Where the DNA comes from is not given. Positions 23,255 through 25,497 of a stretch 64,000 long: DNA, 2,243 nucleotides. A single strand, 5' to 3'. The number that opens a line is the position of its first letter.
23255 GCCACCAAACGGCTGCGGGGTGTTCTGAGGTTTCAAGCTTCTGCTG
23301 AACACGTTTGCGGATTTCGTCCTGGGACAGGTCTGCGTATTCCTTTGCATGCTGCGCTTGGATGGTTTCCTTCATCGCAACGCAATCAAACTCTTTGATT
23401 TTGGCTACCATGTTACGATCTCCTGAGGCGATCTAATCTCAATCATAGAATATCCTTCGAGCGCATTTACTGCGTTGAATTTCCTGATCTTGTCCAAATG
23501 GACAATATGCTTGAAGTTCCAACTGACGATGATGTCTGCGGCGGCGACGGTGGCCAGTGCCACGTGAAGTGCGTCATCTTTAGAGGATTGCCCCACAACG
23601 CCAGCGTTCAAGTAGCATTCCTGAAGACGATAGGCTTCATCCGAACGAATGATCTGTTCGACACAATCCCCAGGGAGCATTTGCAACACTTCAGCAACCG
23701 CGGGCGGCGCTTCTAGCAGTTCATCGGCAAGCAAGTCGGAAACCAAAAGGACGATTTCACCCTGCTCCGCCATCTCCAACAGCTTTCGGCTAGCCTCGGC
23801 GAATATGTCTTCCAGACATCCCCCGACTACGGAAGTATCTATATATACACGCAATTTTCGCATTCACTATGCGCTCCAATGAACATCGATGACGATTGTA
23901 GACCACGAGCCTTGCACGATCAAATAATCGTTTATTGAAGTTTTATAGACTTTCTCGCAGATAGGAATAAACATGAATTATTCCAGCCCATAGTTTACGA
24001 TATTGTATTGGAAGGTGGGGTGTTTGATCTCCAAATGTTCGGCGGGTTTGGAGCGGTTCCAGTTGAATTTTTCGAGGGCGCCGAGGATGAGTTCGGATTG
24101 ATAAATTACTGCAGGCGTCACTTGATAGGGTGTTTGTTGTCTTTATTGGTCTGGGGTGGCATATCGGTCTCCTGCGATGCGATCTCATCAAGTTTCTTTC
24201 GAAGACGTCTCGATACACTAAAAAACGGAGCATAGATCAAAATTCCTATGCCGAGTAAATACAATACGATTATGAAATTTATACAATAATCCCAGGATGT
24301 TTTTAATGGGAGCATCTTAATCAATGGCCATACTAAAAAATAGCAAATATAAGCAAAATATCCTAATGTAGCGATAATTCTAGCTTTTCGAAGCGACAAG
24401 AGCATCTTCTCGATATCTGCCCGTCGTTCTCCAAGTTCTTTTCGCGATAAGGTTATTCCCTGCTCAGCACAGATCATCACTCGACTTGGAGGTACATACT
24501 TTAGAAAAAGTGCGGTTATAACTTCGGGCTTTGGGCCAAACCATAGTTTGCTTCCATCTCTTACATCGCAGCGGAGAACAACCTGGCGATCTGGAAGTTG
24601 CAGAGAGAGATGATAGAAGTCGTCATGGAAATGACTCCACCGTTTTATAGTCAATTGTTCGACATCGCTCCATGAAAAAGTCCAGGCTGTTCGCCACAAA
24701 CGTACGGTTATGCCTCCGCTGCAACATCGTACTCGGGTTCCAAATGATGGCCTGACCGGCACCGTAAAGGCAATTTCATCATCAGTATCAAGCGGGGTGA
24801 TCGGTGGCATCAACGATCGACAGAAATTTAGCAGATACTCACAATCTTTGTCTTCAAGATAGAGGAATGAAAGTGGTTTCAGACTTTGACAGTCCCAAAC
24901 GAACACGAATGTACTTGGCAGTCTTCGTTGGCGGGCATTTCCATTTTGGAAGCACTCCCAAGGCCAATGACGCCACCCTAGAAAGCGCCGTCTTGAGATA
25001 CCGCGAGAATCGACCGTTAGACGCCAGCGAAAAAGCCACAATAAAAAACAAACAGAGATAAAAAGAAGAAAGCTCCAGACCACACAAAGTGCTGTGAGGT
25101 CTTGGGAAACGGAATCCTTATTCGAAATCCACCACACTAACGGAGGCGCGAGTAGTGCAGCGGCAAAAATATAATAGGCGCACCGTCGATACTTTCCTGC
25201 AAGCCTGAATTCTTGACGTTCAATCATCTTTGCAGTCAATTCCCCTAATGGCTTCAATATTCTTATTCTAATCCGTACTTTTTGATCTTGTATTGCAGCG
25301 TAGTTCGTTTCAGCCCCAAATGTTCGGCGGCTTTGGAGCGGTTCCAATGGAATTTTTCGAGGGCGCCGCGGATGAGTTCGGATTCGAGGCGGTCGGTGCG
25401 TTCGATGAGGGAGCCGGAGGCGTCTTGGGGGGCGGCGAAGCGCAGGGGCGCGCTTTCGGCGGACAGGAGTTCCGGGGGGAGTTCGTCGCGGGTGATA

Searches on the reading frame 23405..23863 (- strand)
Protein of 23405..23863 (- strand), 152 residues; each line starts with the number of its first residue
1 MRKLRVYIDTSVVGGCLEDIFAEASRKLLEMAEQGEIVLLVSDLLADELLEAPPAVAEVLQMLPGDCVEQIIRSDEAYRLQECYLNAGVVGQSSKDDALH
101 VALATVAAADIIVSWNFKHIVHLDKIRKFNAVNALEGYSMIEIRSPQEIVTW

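Call 88: search_protein_families(library=pfam, proteins=[window:23405-23863:-], max_evalue=0.001)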
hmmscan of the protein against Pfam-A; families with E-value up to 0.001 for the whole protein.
window:23405-23863:- (152 aa): 1 family
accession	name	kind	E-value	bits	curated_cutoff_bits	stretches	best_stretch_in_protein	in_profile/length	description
PF13470.12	PIN_3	-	8.1e-06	27.1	27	1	5-118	1-115/115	PIN domain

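Call 90: search_protein_families(library=padloc, proteins=[window:23405-23863:-], max_evalue=0.001)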
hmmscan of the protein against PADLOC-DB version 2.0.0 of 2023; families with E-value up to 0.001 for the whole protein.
window:23405-23863:- (152 aa): 0 families

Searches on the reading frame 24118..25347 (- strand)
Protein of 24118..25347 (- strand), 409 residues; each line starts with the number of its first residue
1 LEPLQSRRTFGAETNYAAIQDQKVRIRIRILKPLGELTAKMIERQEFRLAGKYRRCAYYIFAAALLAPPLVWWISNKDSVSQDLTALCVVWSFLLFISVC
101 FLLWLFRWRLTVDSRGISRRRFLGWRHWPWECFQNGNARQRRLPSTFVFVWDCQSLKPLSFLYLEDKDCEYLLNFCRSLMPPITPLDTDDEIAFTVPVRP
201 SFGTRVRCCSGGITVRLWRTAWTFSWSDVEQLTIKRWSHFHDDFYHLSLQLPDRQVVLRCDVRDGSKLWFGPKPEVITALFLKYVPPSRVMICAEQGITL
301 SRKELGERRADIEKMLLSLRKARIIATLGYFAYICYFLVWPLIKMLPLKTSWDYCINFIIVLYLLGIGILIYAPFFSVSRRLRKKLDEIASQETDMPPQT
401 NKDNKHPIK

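Call 88: search_protein_families(library=pfam, proteins=[window:24118-25347:-], max_evalue=0.001)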
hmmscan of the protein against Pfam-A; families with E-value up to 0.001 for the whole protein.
window:24118-25347:- (409 aa): 1 family
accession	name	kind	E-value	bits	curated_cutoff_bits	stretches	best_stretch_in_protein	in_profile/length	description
PF10756.15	bPH_6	-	4.7e-05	23.8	22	0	107-134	1-28/73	Bacterial PH domain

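Call 90: search_protein_families(library=padloc, proteins=[window:24118-25347:-], max_evalue=0.001)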
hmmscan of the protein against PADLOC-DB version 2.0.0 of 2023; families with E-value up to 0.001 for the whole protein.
window:24118-25347:- (409 aa): 0 families
